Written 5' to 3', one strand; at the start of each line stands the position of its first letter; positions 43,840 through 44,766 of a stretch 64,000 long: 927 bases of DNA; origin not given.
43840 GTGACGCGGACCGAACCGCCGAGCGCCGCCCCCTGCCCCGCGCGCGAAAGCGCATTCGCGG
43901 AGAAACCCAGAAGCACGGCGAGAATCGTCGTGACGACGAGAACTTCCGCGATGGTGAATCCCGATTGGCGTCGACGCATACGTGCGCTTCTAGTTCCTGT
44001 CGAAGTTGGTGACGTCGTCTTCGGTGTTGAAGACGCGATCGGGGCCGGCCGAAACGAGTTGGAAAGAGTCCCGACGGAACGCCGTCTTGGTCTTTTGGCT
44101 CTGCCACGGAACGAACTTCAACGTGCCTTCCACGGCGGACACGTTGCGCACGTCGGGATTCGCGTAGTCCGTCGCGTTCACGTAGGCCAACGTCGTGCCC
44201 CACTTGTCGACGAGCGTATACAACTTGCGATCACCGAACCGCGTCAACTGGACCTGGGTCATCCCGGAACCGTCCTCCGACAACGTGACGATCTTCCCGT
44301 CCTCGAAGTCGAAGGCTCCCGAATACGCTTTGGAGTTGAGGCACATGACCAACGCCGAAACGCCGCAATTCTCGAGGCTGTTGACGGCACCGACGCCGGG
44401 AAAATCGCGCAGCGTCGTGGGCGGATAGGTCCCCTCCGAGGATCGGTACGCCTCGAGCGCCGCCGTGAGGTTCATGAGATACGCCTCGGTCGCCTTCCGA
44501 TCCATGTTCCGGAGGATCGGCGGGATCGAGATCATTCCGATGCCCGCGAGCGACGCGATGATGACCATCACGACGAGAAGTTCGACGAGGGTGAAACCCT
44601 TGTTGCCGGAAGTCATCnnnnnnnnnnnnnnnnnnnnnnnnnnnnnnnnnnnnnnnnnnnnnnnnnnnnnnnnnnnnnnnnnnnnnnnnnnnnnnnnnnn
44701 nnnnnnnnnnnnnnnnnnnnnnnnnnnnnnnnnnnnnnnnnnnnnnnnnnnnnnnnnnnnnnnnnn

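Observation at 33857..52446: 18.6-kb translationally coupled 12-gene pseudopilin / T2SS-like operon headed by a double-FHA membrane protein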

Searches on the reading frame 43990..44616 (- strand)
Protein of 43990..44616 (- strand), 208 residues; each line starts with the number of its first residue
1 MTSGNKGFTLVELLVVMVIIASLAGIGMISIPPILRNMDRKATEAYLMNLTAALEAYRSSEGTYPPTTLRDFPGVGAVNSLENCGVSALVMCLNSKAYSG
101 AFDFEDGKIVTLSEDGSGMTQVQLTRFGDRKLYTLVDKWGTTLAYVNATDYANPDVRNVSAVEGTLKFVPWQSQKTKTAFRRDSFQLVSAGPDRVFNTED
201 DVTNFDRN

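Call 4: search_protein_families(library=pfam, max_evalue=0.01, proteins=[window:43990-44616:-])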
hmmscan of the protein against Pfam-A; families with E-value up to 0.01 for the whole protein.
window:43990-44616:- (208 aa): 1 family
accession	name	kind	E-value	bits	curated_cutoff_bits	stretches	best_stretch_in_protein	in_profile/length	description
PF07963.17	N_methyl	-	1.5e-07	31.1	21.2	1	4-26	3-25/27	Prokaryotic N-terminal methylation motif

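Call 5: search_protein_families(library=ncbifam, max_evalue=0.01, proteins=[window:43990-44616:-])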
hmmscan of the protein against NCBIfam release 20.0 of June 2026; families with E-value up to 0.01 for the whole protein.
window:43990-44616:- (208 aa): 10 families
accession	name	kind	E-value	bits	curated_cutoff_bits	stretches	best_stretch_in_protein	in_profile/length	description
TIGR01710.1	typeII_sec_gspG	equivalog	7e-10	39.1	88.85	1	6-67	1-62/134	type II secretion system major pseudopilin GspG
TIGR02532.1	IV_pilin_GFxxxE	domain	6e-08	32.2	16.3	1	6-27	2-23/24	prepilin-type N-terminal cleavage/methylation domain-containing protein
NF040999.1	pilin_ComGC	equivalog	1.5e-05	25.1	75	1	6-63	2-59/84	competence type IV pilus major pilin ComGC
NF007862.0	PRK10574.1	equivalog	2.8e-05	24.3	138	1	5-31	4-30/145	prepilin peptidase-dependent pilin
TIGR01708.2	typeII_sec_gspH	equivalog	4e-05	23.7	80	1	6-55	2-48/169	type II secretion system minor pseudopilin GspH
NF041775.1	typeIV_PilA_Myxo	equivalog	0.00046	20.2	400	1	4-58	9-60/214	type IV pilin protein PilA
NF040982.1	ComGD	equivalog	0.00081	19.8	70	1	5-41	1-37/139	competence type IV pilus minor pilin ComGD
TIGR02596.1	TIGR02596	subfamily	0.00094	19.3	70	1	8-39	1-32/196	Verru_Chthon cassette protein D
NF041013.1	T4P_ComGE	equivalog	0.00096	19.2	49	1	4-43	2-41/83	competence type IV pilus minor pilin ComGE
NF007800.0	PRK10506.1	equivalog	0.0014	18.5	158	1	4-29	7-32/163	prepilin peptidase-dependent protein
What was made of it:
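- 43990..44616 (-): g5: GspG-type major pseudopilin (208 aa). TIGR01710 gspG E 7e-10 and N_methyl (calls 4, 5).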

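Call 112: search_solved_structures(query=A14, max_evalue=0.1, show_alignments=1)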
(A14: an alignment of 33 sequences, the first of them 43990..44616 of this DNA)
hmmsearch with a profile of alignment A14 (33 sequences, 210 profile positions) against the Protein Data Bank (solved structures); distinct sequences matched with E-value up to 0.1: 26.
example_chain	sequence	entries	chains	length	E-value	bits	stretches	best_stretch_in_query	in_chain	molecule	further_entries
5wda_A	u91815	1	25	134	4.6e-16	62.2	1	12-72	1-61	General secretion pathway protein G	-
9egp_A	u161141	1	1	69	1.8e-15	60.2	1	4-70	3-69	Geopilin domain 1 protein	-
7tgg_A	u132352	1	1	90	2.1e-14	56.8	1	4-71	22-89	Geopilin domain 1 protein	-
2m7g_A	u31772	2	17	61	7.6e-12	48.4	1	12-71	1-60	Geopilin domain 1 protein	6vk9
6xxd_A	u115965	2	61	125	4.1e-11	46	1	12-72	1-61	PilA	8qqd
8tj2_C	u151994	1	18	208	1.2e-10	44.5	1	12-69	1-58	Type IV major pilin protein PilA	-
2hi2_A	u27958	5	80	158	2.2e-10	43.7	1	12-78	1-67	Fimbrial protein | PilA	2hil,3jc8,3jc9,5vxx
5kua_A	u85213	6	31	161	2.2e-10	43.6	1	12-102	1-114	pilin | Neisseria meningitidis PilE variant SB-GATDH | Neisseria meningitidis PilE, SB-DATDH variant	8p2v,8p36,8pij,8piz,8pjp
1ay2_A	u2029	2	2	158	2.2e-10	43.6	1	12-78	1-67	TYPE 4 PILIN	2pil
8p3b_A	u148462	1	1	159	4.7e-10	42.6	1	12-78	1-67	Fimbrial protein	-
8pfb_G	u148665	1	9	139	5.4e-10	42.4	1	12-92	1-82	Type IV pilin PilE1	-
9laa_A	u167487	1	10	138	6e-09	38.9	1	5-44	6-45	Type IV pilin protein PilA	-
9lab_B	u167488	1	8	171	3.3e-08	36.5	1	7-50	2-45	MSHA major pilin subunit MshA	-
8tum_e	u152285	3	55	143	5.6e-08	35.8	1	12-60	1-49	Type IV major pilin protein PilA | Pilin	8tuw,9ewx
6xxe_A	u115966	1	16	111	5.9e-08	35.7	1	12-57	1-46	Uncharacterized protein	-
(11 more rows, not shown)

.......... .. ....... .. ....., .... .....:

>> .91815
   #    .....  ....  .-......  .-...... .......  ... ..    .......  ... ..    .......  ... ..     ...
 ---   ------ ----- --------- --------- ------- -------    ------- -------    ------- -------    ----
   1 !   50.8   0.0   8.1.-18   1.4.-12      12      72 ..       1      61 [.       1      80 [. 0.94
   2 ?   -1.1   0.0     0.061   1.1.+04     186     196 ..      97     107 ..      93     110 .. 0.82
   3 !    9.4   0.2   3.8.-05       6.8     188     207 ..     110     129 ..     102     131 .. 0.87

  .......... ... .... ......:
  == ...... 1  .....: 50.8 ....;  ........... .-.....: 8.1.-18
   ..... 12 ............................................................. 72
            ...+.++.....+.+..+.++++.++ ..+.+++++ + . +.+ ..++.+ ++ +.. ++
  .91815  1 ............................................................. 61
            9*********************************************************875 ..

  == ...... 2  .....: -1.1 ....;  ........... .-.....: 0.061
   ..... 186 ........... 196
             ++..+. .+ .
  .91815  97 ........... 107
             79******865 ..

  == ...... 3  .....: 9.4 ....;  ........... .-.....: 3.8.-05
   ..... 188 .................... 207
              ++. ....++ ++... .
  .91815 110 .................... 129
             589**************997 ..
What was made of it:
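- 43990..44616 (-): The 33-sequence profile has PulG/GspG 5wda as best PDB hit, E 4.6e-16, and matches the GspG C-terminal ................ loop (call 112).
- On Type II secretion system (Gsp): The 33-sequence profile has PulG 5wda as best PDB hit, E 4.6e-16, and matches the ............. loop (call 112).
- On Type IVa pilus machine: The major subunit is GspG-type (call 112).
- The major subunit is GspG-type and keeps the calcium-loop motif (call 112).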

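Call 113: find_homologous_proteins(query=window:43990-44616:-, max_evalue=0.001)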
Query window:43990-44616:- (208 aa): 31 proteins with E <= 0.001 among 772 candidates.
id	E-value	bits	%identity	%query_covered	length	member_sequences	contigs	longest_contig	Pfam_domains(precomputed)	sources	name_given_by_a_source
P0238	2.2e-129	447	96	100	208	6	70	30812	PF07963.18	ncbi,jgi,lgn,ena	jgi:prepilin-type N-terminal cleavage/methylation domain-containing protein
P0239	1.7e-114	398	84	100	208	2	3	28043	PF07963.18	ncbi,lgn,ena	-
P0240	1.2e-104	366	76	100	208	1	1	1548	PF07963.18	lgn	-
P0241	4.2e-63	230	51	98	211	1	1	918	PF07963.18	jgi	jgi:prepilin-type N-terminal cleavage/methylation domain-containing protein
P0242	4.2e-63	230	52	97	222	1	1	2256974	PF07963.18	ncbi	-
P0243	5.7e-61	223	51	97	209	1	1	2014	PF07963.18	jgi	jgi:prepilin-type N-terminal cleavage/methylation domain-containing protein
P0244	5.5e-58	214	51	97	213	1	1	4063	PF07963.18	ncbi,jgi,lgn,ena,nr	ncbi:MAG TPA: prepilin-type N-terminal cleavage/methylation domain-containing protein [Planctomyceto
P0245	6.5e-58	213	49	100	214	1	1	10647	PF07963.18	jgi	jgi:prepilin-type N-terminal cleavage/methylation domain-containing protein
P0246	1.1e-57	213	49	98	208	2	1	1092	PF07963.18,PF08334.17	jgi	jgi:prepilin-type N-terminal cleavage/methylation domain-containing protein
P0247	2.7e-56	208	50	99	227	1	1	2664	PF07963.18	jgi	jgi:prepilin-type N-terminal cleavage/methylation domain-containing protein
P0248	6.6e-56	207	49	97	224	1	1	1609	PF07963.18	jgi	jgi:prepilin-type N-terminal cleavage/methylation domain-containing protein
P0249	1.3e-54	203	49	97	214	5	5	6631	PF07963.18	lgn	-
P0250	1.7e-51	192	45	97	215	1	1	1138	PF07963.18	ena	-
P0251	2.7e-50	188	46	98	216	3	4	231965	PF07963.18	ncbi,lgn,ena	-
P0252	2.9e-49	185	47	100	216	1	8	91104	PF07963.18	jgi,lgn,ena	jgi:prepilin-type N-terminal cleavage/methylation domain-containing protein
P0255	1.1e-9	56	31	94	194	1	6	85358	-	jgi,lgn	jgi:prepilin-type N-terminal cleavage/methylation domain-containing protein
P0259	4.6e-5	41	27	90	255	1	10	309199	PF07963.18,PF08334.17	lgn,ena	-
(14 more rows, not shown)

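Call 114: find_encoding_contigs(protein=P0259, flank=10000, max_places=1)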
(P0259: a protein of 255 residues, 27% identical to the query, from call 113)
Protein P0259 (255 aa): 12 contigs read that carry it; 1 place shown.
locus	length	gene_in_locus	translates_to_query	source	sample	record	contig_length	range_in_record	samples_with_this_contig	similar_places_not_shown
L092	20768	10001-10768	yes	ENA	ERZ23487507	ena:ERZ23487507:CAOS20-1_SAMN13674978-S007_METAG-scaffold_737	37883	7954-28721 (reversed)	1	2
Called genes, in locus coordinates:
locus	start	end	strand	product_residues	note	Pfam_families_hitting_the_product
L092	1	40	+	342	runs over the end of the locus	PF01408:GFO_IDH_MocA, PF19051:GFO_IDH_MocA_C2, PF22725:GFO_IDH_MocA_C3 (faint)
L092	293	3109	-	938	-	PF00754:F5_F8_type_C (weak), PF22633:F5_F8_type_C_2 (weak)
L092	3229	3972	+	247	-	PF01113:DapB_N, PF05173:DapB_C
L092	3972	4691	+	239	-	PF02527:GidB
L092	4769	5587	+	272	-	PF00142:Fer4_NifH (faint), PF01656:CbiA, PF02374:ArsA_ATPase (weak), PF06564:CBP_BcsQ (faint), PF09140:MipZ (weak), PF10609:ParA, PF13614:AAA_31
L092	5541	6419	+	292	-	PF02195:ParB_N, PF17762:HTH_ParB, PF23552:ParB_C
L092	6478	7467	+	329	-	PF01966:HD, PF13487:HD_5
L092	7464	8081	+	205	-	PF01300:Sua5_yciO_yrdC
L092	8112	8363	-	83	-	-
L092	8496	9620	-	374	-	PF00712:DNA_pol3_beta, PF02767:DNA_pol3_beta_2, PF02768:DNA_pol3_beta_3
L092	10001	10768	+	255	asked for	PF07963:N_methyl, PF08334:T2SSG (faint)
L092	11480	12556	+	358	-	PF07632:Sde182_NH-like, PF21027:Sde0182_C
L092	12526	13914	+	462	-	-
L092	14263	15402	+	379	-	PF00438:S-AdoMet_synt_N, PF02772:S-AdoMet_synt_M, PF02773:S-AdoMet_synt_C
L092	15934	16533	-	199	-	-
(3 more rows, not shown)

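Call 115: find_encoding_contigs(protein=P0255, flank=10000, max_places=1)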
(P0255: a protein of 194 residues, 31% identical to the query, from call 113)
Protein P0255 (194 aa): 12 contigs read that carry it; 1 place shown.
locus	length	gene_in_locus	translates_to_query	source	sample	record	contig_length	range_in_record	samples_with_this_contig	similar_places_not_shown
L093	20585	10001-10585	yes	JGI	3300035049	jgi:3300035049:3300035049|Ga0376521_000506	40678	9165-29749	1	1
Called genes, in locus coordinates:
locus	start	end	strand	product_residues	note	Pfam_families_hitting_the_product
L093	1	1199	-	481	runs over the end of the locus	PF00884:Sulfatase, PF16347:SGSH_C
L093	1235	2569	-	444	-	PF01266:DAO (faint), PF12831:FAD_oxidored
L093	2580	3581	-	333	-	PF00356:LacI, PF00532:Peripla_BP_1 (weak), PF13377:Peripla_BP_3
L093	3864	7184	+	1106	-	-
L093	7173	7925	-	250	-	-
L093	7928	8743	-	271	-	-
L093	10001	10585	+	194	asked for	-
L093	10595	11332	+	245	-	-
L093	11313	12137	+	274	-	-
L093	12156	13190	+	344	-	-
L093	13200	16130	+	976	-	-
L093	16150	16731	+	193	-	-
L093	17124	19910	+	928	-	-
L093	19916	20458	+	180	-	-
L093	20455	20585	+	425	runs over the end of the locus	PF08245:Mur_ligase_M, PF02875:Mur_ligase_C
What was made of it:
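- Tried and rejected: The contexts of the weak hits P0259 and P0255 were uninformative (calls 114, 115).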
